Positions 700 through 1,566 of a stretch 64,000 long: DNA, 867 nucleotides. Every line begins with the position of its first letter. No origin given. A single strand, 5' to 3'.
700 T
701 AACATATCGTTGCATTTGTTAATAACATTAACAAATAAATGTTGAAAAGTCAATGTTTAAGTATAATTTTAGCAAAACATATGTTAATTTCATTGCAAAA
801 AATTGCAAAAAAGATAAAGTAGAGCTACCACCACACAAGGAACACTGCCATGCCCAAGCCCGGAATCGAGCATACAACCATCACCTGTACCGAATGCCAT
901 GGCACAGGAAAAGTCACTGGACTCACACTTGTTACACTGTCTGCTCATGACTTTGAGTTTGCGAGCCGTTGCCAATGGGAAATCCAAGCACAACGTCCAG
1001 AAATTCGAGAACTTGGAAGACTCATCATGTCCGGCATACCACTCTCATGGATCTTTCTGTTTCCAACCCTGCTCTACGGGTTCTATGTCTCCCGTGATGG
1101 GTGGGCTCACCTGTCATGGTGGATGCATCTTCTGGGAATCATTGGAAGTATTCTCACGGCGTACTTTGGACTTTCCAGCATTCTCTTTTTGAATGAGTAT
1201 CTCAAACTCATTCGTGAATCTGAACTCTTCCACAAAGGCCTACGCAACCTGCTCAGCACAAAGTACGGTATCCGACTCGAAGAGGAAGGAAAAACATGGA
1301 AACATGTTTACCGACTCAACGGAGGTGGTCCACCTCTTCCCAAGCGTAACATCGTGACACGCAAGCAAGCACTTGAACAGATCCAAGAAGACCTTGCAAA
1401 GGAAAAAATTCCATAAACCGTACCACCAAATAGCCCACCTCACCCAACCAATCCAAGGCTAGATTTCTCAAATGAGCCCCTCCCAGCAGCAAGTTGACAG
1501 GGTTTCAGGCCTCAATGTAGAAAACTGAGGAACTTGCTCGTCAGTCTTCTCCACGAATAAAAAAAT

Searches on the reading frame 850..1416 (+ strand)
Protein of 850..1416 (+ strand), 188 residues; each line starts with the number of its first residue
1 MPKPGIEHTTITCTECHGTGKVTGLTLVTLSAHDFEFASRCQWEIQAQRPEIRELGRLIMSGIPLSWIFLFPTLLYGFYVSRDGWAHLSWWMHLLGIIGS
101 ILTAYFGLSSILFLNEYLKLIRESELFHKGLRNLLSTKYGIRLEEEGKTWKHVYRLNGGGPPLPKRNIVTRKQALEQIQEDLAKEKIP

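Call 89: search_protein_families(library=pfam, proteins=[window:850-1416:+], max_evalue=0.00001)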
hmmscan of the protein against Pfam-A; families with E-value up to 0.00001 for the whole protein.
window:850-1416:+ (188 aa): 1 family
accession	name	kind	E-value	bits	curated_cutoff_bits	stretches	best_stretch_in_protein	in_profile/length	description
PF09990.14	DUF2231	-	9.9e-06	26.1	26.4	0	67-117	16-66/139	Predicted membrane protein (DUF2231)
